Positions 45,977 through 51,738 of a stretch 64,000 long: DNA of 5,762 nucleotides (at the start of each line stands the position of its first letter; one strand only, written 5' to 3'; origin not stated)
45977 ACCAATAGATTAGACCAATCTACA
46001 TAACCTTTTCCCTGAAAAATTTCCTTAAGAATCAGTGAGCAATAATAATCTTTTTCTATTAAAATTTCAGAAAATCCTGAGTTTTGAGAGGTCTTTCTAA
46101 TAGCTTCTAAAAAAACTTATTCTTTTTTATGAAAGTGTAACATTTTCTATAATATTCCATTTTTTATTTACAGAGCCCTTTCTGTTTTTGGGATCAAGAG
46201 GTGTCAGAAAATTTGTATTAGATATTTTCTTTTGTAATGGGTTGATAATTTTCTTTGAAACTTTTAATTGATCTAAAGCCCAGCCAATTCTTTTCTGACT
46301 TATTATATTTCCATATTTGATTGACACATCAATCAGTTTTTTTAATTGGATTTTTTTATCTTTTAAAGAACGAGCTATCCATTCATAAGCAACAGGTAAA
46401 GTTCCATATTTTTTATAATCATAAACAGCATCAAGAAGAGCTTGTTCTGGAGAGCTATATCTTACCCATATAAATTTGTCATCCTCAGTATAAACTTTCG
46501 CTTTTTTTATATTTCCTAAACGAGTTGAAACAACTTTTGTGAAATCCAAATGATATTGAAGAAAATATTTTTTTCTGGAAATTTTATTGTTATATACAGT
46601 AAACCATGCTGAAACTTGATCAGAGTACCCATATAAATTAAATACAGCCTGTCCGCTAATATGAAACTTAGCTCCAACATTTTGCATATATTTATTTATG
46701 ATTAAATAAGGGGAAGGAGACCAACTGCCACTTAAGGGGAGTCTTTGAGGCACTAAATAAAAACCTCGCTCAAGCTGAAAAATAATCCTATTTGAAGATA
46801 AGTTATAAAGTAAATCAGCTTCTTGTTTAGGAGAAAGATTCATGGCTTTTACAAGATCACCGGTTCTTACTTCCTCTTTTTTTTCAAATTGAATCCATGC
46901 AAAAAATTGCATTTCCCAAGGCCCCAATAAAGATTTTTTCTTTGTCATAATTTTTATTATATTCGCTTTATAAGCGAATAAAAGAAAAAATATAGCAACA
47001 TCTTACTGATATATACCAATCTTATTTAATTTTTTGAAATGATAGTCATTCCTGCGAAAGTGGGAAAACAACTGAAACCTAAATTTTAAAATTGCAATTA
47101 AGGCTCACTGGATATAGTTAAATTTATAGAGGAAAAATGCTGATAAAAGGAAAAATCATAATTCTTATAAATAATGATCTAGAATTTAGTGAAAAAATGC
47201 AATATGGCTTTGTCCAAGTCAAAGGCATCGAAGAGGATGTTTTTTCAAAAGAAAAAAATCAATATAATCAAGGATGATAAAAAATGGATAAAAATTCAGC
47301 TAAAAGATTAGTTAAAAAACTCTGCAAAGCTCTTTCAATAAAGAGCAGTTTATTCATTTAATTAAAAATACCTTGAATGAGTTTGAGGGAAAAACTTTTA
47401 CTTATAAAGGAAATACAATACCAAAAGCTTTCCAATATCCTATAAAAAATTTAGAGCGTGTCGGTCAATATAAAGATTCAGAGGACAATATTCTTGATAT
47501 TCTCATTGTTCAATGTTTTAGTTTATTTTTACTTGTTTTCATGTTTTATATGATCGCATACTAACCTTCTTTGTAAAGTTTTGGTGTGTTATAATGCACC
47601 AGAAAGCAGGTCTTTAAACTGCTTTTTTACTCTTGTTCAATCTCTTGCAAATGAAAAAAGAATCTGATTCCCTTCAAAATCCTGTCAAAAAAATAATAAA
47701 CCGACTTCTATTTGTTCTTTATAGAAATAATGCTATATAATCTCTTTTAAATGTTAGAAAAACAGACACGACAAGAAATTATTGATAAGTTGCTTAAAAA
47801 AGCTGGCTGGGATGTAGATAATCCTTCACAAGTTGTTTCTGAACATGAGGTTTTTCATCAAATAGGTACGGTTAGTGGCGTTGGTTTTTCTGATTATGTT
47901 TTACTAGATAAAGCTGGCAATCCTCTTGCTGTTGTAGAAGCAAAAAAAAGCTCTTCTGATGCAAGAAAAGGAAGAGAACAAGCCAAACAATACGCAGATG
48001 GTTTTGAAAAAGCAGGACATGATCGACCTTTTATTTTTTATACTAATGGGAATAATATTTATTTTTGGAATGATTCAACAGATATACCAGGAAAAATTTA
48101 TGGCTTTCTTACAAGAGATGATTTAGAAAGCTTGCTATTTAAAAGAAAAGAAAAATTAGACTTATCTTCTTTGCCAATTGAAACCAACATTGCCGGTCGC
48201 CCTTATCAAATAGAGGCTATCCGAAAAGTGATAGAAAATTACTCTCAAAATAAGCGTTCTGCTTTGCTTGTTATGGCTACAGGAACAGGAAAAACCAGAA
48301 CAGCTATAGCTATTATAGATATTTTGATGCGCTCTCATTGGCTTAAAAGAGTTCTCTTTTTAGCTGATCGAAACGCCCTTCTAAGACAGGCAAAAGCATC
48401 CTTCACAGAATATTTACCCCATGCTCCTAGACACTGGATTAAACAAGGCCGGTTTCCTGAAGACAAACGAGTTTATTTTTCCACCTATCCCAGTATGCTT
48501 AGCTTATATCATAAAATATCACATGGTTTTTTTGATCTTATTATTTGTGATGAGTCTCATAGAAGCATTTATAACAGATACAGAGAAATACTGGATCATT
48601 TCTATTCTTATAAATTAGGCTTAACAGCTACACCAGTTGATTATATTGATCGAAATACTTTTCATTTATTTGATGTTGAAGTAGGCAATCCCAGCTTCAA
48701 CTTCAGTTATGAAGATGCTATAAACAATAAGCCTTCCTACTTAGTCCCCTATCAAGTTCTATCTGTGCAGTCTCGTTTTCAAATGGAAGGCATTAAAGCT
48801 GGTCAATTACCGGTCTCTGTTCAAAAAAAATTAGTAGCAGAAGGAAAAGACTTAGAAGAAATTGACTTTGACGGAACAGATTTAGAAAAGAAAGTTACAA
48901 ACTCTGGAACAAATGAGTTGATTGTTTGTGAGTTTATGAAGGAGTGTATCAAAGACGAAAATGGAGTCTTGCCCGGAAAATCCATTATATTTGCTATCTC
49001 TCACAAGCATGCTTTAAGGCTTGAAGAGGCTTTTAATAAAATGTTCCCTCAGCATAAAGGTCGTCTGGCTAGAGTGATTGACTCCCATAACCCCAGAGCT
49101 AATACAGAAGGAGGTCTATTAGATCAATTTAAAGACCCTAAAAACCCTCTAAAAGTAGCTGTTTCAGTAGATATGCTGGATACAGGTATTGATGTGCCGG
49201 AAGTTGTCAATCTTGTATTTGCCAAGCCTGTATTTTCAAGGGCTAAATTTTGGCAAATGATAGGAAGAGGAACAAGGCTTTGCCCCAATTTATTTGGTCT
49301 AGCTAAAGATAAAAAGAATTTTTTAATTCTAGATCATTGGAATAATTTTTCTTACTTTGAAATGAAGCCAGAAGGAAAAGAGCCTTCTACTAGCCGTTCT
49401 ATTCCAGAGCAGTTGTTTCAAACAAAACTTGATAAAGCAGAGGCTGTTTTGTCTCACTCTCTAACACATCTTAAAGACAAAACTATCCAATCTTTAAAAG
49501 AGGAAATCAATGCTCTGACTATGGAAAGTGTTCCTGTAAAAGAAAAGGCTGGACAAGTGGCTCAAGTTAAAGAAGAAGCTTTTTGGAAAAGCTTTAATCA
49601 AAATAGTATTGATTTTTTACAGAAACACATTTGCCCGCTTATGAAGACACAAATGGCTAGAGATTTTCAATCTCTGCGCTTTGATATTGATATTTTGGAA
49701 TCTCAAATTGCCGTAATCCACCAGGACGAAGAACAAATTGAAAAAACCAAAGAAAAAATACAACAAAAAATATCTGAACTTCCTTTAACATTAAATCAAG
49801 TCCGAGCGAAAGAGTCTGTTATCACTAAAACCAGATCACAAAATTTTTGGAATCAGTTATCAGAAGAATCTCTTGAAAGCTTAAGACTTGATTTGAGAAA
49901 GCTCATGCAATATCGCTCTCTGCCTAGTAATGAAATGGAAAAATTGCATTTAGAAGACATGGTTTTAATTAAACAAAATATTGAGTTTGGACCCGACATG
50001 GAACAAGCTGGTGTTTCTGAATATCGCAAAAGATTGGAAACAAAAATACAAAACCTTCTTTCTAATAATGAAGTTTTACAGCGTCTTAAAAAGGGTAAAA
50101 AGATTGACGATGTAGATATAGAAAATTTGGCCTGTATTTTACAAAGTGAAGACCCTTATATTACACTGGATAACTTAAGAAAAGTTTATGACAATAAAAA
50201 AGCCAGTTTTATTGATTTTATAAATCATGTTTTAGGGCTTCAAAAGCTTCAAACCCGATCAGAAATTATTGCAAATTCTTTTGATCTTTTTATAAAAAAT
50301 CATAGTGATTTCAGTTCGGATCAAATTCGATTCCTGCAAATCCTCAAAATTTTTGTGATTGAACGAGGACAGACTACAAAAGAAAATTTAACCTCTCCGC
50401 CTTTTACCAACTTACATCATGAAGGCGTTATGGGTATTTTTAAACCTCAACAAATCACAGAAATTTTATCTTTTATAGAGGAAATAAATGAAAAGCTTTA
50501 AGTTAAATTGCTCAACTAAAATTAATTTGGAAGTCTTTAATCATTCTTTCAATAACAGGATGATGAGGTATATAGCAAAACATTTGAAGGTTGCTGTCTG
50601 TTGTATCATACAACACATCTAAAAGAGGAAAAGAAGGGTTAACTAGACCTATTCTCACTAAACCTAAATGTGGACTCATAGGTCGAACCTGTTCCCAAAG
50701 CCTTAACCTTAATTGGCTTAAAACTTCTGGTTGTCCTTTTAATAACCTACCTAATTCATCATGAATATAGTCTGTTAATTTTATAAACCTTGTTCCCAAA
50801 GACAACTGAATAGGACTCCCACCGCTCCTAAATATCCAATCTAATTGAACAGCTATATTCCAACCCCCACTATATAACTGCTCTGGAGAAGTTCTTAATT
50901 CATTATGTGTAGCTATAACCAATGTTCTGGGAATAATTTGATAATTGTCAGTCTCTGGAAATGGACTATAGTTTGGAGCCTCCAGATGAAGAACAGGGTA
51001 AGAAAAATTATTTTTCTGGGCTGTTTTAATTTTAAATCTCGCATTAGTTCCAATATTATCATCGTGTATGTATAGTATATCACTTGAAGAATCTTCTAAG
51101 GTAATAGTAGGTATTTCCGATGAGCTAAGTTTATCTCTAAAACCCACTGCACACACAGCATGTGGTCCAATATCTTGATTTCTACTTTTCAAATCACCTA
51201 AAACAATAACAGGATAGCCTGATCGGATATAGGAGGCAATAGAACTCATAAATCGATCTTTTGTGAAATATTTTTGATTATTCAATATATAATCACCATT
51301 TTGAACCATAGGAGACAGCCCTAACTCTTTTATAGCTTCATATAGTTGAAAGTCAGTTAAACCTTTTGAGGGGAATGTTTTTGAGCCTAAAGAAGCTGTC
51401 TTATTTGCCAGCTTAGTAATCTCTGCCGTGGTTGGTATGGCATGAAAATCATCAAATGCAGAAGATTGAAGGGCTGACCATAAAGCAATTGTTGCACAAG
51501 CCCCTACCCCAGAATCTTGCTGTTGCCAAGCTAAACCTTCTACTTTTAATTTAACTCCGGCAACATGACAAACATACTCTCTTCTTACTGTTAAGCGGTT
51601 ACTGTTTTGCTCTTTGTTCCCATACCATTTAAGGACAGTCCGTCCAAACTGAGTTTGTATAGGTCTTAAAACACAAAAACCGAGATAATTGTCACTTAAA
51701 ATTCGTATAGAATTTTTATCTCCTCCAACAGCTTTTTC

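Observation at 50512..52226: Opposite-strand two-gene cassette (65-aa ORF + ~497-aa papain-like peptidase-fold protein) nested inside the type I R-M operon and switched off by a homopolymer frameshift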

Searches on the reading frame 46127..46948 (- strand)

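Call 5: search_protein_families(library=pfam, max_evalue=1, proteins=[window:46127-46948:-])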
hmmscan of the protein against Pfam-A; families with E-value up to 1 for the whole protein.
window:46127-46948:- (273 aa): 2 families
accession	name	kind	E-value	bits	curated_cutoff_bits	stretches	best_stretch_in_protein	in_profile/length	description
PF11459.13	AbiEi_3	-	0.12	12.4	26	1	112-191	14-86/157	Transcriptional regulator, AbiEi antitoxin, Type IV TA system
PF13338.12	AbiEi_4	-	0.24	12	25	1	27-67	14-49/49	Transcriptional regulator, AbiEi antitoxin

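Call 6: search_protein_families(library=padloc, max_evalue=1, proteins=[window:46127-46948:-])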
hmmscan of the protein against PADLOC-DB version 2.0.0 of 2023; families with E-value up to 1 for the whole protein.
window:46127-46948:- (273 aa): 11 families
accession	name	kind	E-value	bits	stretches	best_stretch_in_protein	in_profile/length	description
PDLC02267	AbiEi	-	5.2e-25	86.3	1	10-271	4-243/252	AbiEi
PDLC02266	AbiEi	-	4.1e-20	70.3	1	18-272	9-254/258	AbiEi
PDLC02282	AbiEi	-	5.9e-20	69.7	1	23-271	14-255/260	AbiEi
PDLC02252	AbiEi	-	5e-17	60.4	1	30-271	21-254/259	AbiEi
PDLC02226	AbiEi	-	1.6e-11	42.5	1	46-144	37-133/202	AbiEi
PDLC02270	AbiEi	-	5.9e-09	33.4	1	33-267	22-252/265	AbiEi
PDLC02271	AbiEi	-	6.5e-09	33.3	1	21-266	18-255/263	AbiEi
PDLC02236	AbiEi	-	9.6e-08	29.9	1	20-129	9-119/207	AbiEi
PDLC02273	AbiEi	-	8.5e-07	27.2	1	46-217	35-198/205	AbiEi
PDLC02227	AbiEi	-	1.5e-06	26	1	28-191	15-155/233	AbiEi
PDLC02233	AbiEi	-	0.023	12.3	1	47-144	39-137/214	AbiEi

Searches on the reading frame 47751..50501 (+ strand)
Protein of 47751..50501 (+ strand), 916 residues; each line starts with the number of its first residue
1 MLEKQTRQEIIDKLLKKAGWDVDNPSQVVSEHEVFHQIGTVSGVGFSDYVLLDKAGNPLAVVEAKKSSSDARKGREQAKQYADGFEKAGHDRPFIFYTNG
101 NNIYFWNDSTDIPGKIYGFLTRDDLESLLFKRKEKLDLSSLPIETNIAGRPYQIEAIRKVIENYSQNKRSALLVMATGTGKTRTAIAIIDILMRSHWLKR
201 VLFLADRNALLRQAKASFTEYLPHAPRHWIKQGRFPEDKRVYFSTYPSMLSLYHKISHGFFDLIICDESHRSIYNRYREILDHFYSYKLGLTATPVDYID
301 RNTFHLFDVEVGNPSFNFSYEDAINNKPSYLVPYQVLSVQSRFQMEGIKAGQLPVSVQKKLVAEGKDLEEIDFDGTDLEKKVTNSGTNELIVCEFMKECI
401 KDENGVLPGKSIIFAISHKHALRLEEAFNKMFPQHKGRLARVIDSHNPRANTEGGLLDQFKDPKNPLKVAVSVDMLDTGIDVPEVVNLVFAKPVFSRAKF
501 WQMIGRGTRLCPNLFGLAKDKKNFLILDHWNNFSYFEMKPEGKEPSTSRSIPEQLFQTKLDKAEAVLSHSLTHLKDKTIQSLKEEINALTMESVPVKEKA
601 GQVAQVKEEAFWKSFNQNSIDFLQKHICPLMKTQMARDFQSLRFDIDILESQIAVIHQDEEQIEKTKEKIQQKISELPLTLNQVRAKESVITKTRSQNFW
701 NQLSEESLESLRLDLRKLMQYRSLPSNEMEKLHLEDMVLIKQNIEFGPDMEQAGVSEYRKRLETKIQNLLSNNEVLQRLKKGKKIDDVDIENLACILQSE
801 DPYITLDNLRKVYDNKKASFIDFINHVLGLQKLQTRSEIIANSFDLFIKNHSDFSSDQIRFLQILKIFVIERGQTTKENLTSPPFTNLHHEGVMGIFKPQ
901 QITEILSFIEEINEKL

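Call 5: search_protein_families(library=pfam, max_evalue=1, proteins=[window:47751-50501:+])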
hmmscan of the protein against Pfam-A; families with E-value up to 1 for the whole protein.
window:47751-50501:+ (916 aa): 15 families
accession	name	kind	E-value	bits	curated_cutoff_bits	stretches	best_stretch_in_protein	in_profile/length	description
PF04851.21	ResIII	-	2.6e-40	138.5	22.5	1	147-296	2-163/164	Type III restriction enzyme, res subunit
PF08463.15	EcoEI_R_C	-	4.8e-25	89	24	1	757-912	2-161/163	EcoEI R protein C-terminal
PF18766.7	SWI2_SNF2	-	6.5e-14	52.6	26.7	1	152-323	1-183/221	SWI2/SNF2 ATPase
PF04313.20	HSDR_N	-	2.6e-10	40.9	25.1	1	2-110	3-194/198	Type I restriction enzyme R protein N terminus (HSDR_N)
PF00270.35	DEAD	-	4.4e-08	33.5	26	1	151-296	2-161/167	DEAD/DEAH box helicase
PF00271.37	Helicase_C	-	4.7e-08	33.7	23.5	1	408-509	15-108/110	Helicase conserved C-terminal domain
PF00176.29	SNF2-rel_dom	-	5.5e-06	26.1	24.9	1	152-297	1-165/290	SNF2-related domain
PF13588.12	HSDR_N_2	-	1.4e-05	25.6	25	1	3-108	2-96/110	Type I restriction enzyme R protein N terminus (HSDR_N)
PF20464.3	MmeI_N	-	0.043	14.6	27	1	6-110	22-124/181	MmeI, N-terminal domain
PF05711.17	TylF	-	0.044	13.5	23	1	212-286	176-244/264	Macrocin-O-methyltransferase (TylF)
PF04959.19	ARS2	-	0.11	13.1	30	1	751-792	10-54/195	Arsenite-resistance protein 2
PF06090.18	Ins_P5_2-kin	-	0.12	12.1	22.7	1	750-799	231-281/375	Inositol-pentakisphosphate 2-kinase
PF13245.12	AAA_19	-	0.17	12.5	25.1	1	167-205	10-48/134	AAA domain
PF15637.11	Tox-HNH-HHH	-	0.22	12.3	26.1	0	380-444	14-77/103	HNH/Endo VII superfamily nuclease toxin with a HHH motif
PF14566.11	PTPlike_phytase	-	0.4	11.2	27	1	121-191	87-156/158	Inositol hexakisphosphate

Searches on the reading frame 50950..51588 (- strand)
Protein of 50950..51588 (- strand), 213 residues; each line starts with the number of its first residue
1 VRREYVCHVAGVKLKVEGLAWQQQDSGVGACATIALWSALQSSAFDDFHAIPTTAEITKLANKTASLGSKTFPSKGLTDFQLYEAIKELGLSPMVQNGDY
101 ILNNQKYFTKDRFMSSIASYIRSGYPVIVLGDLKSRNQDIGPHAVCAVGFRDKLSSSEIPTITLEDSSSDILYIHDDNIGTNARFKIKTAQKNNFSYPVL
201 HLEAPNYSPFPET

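Call 89: predict_structure(alignment_id=A6)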
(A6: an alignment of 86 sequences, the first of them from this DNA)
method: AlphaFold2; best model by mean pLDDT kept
length: 213 residues; sequences in the alignment: 86
mean_pLDDT: 82.6   pTM: 0.77
mean pLDDT of the five models: 82.6, 79.2, 77.3, 77.1, 75.7
residues with pLDDT >= 90: 80; 70-90: 103; 50-70: 22; < 50: 8
segments of 3 or more residues with pLDDT < 50: 23-29
pLDDT, mean of each block of 10 residues (from residue 1): 69 76 46 80 70 87 83 82 91 93 94 95 92 88 91 77 85 82 91 94 77 58
secondary structure, 60 per line:
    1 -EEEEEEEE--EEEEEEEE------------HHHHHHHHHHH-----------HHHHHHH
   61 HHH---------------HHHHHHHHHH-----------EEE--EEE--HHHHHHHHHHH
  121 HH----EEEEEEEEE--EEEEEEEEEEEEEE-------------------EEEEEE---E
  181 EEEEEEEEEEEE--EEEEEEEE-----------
elements in order: E2-9 E12-19 H32-42 H54-63 H79-88 E100-102 E105-107 H110-122 E127-135 E138-151 E171-176 E180-192 E195-202

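Call 91: fold_search(model_id=the predicted structure, library=pdb)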
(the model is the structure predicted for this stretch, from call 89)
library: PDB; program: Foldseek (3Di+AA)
matches with E <= 10: 164; with E <= 0.001: 0
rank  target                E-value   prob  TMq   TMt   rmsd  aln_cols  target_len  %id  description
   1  1yvb_A                3.3e-02  0.75  0.37  0.34  14.1       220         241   15  the Plasmodium falciparum Cysteine Protease Falcipain-2 (released 2006-03-28)
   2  3bei_B                6.4e-01  0.08  0.18  0.17  10.7       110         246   14  Crystal structure of the slow form of thrombin in a self_inhibited conformation (released 2007-12-25)
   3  7oh0_A                8.1e-01  0.08  0.16  0.09   9.2       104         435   13  Tetanus neurotoxin HC domain in complex with TT104-Fab1 (released 2021-10-27)
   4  8tqs_H                9.1e-01  0.06  0.17  0.15  14.0       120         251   18  Complex of human thrombin (S195A) bound to a bivalent inhibitor comprised of DNA Aptamer HD22 conjugated to Dabigatran (released 2024-05-01)
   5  1a8d                  9.7e-01  0.06  0.15  0.08   8.8        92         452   15  TETANUS TOXIN C FRAGMENT (released 1998-10-14)
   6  6htj_B                1.1e+00  0.06  0.14  0.22  12.6       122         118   10  Crystal structure of the translation recovery factor Trf from Sulfolobus solfataricus (released 2019-10-16)
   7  7by5                  1.3e+00  0.05  0.14  0.03   6.4        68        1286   19  Tetanus neurotoxin mutant-(H233A/E234Q/H237A/Y375F) (released 2021-02-17)
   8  8xow_f                1.5e+00  0.05  0.17  0.26  15.6       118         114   11  Mature virion portal of bacteriophage lambda (released 2024-04-10)
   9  4yit_D                1.7e+00  0.01  0.11  0.09  18.4       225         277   14  Crystal Structure of LAGLIDADG Meganuclease I-AabMI Bound to Uncleaved DNA (released 2016-03-23)
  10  9fyr_C                2.0e+00  0.05  0.15  0.10   9.1       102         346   14  Cryo-EM structure of native SV2A in complex with TeNT-Hc, Pro-Macrobody 5 and Levetiracetam (released 2025-05-21)
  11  8gtf_M                2.0e+00  0.04  0.12  0.19   8.8        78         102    6  Cryo-EM model of the marine siphophage vB_DshS-R4C stopper-terminator complex (released 2023-07-12)
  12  2h9f                  2.0e+00  0.04  0.12  0.08  15.4        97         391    7  CRYSTAL STRUCTURE OF a PrpF family methylaconitate isomerase (PA0793) FROM PSEUDOMONAS AERUGINOSA AT 1.95 A RESOLUTION (released 2006-08-08)
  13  7zkm_H                2.1e+00  0.04  0.18  0.16  12.1       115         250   17  X-ray structure of the complex between human alpha thrombin and a pseudo-cyclic thrombin binding aptamer (TBA-NNp/DDp) (released 2022-11-30)
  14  5z5e_B                2.1e+00  0.03  0.11  0.05  23.2        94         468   18  Crystal structure of the Glycyl-tRNA synthetase (GlyRS) in Nanoarchaeum equitans (released 2019-01-30)
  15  6tb4_J                2.2e+00  0.09  0.16  0.32  11.2        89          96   16  Structure of SAGA bound to TBP (released 2020-01-29)
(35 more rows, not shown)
